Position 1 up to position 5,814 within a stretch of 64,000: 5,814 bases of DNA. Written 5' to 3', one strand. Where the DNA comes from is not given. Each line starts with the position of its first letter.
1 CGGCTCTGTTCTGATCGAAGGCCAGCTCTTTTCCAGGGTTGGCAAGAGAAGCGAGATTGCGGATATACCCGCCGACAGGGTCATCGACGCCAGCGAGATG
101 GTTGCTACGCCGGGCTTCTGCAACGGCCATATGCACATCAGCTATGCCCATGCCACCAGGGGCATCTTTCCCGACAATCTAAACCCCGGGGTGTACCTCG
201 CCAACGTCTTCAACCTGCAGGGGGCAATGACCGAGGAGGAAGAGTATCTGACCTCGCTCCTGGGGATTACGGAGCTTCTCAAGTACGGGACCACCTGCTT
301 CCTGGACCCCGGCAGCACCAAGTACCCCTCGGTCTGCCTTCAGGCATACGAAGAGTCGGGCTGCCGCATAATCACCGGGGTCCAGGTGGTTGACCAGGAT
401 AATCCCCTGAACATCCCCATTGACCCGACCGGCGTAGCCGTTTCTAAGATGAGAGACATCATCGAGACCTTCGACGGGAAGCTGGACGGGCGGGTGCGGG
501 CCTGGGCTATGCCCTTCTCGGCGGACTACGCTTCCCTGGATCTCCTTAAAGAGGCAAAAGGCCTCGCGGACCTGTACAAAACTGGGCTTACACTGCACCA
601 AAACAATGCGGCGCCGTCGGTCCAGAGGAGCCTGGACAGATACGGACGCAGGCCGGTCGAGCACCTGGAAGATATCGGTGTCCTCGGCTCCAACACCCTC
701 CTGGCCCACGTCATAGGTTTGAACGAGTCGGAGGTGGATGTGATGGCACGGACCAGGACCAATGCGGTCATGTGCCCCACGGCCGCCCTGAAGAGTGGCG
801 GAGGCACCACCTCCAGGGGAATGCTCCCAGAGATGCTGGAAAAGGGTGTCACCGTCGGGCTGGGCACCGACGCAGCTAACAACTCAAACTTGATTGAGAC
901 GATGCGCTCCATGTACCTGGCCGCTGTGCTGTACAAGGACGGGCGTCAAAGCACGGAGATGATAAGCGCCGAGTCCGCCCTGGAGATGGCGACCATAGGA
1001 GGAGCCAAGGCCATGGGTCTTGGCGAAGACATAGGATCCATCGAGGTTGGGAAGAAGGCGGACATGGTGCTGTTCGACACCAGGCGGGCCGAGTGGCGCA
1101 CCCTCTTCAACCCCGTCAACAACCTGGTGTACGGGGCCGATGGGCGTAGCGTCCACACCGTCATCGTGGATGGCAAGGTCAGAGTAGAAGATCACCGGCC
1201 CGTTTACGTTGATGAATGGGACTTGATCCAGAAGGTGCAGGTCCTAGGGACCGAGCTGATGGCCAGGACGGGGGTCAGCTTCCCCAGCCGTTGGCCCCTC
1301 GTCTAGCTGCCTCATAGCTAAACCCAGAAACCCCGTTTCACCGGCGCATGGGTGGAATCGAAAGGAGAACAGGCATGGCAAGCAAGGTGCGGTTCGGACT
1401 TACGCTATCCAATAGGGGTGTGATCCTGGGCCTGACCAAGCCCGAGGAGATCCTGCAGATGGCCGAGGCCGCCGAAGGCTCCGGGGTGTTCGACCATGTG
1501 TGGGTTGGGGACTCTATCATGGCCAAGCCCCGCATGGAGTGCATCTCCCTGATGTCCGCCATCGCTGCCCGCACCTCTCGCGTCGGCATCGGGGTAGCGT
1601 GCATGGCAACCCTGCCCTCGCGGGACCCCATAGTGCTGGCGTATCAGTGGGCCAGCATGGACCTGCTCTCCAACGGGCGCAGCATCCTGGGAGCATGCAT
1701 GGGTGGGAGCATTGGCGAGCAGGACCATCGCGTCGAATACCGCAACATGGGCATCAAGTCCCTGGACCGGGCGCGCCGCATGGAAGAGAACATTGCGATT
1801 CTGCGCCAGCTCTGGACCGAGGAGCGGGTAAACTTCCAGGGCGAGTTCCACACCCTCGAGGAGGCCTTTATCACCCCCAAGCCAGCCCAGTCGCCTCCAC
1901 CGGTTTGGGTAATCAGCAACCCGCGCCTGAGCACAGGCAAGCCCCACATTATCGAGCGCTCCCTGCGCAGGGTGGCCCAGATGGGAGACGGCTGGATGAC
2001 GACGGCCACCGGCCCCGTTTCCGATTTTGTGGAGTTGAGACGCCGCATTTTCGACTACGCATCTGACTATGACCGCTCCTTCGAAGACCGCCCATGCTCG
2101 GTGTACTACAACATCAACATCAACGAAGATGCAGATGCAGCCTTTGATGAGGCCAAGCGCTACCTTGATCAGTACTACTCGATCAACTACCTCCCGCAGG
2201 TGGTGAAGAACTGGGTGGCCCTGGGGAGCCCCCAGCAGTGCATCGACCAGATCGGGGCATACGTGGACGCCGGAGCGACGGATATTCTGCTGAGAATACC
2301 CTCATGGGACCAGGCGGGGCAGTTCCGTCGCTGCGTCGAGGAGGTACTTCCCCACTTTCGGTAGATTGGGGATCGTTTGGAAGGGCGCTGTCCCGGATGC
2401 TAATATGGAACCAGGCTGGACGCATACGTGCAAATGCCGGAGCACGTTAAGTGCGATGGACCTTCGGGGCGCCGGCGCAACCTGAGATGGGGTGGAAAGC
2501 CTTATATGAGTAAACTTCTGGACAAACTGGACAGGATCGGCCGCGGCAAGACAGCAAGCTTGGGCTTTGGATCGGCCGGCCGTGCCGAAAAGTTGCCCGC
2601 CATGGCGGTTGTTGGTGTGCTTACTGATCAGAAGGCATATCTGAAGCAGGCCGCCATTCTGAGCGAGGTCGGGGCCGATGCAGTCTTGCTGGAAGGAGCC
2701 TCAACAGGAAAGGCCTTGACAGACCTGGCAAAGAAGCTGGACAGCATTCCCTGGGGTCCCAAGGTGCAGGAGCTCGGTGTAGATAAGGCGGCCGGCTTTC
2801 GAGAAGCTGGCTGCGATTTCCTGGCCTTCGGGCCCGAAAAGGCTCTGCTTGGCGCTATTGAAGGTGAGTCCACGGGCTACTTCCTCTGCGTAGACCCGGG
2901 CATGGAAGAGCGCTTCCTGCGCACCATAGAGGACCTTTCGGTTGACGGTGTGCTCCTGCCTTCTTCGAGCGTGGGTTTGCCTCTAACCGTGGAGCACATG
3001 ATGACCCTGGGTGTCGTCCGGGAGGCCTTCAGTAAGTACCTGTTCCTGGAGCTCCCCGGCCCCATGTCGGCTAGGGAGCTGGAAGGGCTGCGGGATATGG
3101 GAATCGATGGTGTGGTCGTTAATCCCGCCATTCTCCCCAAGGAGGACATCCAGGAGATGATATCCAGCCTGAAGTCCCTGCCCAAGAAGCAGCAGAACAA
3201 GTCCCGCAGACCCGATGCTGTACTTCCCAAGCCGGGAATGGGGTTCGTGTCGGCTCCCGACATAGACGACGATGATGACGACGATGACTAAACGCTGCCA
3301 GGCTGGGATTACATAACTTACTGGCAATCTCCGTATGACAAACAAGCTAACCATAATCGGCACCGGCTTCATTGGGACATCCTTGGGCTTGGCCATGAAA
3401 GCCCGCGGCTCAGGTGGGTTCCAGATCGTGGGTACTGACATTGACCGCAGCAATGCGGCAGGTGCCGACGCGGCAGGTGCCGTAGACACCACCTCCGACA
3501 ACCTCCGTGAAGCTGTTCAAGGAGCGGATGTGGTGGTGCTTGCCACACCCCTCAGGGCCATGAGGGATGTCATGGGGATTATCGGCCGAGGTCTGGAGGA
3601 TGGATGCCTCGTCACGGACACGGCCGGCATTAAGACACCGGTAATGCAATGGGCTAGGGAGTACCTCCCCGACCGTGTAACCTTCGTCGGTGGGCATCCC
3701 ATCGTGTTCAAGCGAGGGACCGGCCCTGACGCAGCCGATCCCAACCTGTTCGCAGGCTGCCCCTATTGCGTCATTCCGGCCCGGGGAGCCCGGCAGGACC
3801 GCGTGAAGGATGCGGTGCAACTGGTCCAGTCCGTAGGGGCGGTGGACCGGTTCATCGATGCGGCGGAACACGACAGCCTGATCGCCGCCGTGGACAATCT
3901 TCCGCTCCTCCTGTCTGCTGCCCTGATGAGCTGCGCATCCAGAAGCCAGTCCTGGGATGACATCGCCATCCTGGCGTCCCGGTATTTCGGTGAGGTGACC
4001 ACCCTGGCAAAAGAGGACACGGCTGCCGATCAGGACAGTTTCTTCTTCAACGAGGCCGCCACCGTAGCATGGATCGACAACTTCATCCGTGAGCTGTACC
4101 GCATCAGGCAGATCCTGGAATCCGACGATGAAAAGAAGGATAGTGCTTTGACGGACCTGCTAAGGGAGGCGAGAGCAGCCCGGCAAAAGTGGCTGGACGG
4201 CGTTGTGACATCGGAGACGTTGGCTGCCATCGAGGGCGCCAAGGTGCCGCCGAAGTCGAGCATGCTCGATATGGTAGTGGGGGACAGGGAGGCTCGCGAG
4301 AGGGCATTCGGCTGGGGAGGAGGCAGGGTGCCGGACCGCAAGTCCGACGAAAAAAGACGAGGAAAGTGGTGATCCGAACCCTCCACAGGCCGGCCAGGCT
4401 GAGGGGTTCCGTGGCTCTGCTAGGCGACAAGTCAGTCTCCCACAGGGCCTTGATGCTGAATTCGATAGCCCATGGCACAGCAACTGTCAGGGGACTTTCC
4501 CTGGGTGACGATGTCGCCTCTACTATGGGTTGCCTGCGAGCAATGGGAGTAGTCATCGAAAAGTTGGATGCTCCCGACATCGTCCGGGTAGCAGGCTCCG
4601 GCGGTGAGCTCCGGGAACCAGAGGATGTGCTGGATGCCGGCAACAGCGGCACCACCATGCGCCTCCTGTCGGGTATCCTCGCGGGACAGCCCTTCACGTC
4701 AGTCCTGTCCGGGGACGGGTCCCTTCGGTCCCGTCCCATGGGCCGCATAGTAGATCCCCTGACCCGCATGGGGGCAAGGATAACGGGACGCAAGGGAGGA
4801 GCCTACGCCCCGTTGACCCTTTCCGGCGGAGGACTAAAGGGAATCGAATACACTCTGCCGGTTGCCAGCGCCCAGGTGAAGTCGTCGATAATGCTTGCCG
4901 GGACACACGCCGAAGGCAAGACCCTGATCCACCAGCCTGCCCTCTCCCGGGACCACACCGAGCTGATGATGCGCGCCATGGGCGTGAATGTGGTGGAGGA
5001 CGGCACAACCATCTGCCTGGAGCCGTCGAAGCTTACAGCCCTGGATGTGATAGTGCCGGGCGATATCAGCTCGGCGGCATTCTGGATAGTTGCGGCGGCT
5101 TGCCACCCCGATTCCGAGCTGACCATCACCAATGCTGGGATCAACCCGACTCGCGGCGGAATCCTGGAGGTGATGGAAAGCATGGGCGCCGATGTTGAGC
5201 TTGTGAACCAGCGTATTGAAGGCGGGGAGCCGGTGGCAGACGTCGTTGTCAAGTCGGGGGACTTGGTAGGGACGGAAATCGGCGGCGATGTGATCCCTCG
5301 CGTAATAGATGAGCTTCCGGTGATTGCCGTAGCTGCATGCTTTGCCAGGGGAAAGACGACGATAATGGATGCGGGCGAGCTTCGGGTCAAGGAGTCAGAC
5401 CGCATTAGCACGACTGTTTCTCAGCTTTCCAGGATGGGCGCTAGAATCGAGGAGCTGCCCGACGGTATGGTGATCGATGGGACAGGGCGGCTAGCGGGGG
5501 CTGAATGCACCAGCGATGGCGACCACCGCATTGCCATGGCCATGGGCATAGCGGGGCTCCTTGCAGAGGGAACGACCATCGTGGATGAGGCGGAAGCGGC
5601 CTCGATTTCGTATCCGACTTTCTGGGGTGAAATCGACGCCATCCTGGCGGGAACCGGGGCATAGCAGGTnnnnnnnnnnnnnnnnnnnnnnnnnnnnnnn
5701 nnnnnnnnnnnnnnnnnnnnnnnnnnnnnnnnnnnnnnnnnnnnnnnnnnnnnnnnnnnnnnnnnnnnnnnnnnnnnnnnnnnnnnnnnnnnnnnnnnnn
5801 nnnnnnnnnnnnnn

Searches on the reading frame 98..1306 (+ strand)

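Call 63: search_protein_families(library=pfam, proteins=[window:98-1306:+], max_evalue=0.00001)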
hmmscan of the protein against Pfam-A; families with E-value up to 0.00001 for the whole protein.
window:98-1306:+ (402 aa): 2 families
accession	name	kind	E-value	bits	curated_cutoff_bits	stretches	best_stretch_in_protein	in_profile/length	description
PF01979.26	Amidohydro_1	-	3e-51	175.1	25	1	3-361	2-344/345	Amidohydrolase family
PF07969.17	Amidohydro_3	-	2e-16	61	29.7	1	121-361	233-470/472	Amidohydrolase family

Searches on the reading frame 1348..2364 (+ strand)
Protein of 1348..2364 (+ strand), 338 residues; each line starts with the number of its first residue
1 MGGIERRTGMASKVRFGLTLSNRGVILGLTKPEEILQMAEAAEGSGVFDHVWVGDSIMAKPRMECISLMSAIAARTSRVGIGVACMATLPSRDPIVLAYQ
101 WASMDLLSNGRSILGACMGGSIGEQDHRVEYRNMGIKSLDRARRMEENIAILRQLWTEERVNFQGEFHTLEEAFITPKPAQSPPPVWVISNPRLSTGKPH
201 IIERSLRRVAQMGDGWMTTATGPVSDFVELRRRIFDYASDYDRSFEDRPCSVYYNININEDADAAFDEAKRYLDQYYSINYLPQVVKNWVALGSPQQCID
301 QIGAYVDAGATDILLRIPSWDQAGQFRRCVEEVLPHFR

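Call 63: search_protein_families(library=pfam, proteins=[window:1348-2364:+], max_evalue=0.00001)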
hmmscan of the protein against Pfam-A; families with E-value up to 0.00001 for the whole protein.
window:1348-2364:+ (338 aa): 1 family
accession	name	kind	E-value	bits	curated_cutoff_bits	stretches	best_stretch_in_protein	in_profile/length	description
PF00296.26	Bac_luciferase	-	1.8e-47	162.7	27.9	1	31-311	21-313/314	Luciferase-like monooxygenase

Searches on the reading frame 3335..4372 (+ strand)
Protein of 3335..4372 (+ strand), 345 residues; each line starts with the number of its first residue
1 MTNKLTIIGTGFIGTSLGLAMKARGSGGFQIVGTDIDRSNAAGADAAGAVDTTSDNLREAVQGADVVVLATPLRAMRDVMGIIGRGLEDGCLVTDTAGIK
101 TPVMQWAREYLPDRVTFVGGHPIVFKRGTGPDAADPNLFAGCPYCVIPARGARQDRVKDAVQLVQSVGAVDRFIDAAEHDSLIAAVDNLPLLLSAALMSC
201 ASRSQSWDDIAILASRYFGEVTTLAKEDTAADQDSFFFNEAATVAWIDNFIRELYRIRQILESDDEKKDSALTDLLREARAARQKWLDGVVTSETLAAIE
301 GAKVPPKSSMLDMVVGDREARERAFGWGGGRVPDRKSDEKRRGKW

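Call 63: search_protein_families(library=pfam, proteins=[window:3335-4372:+], max_evalue=0.00001)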
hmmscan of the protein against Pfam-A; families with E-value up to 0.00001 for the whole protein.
window:3335-4372:+ (345 aa): 3 families
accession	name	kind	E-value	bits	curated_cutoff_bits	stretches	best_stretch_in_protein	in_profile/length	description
PF02153.23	PDH_N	-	1.6e-26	93.1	26.5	1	18-170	2-151/154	Prephenate dehydrogenase, nucleotide-binding domain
PF20463.3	PDH_C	-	5.6e-10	39.9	22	1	176-267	2-94/102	Prephenate dehydrogenase, dimerization domain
PF03807.23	F420_oxidored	-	2e-09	38.4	21.6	1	4-96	1-91/94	NADP oxidoreductase coenzyme F420-dependent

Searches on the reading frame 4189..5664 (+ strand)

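Call 63: search_protein_families(library=pfam, proteins=[window:4189-5664:+], max_evalue=0.00001)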
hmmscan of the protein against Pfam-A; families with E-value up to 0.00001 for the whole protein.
window:4189-5664:+ (491 aa): 1 family
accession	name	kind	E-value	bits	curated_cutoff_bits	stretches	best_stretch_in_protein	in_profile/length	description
PF00275.25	EPSP_synthase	-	1.7e-120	403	22.8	1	67-480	3-415/417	EPSP synthase (3-phosphoshikimate 1-carboxyvinyltransferase)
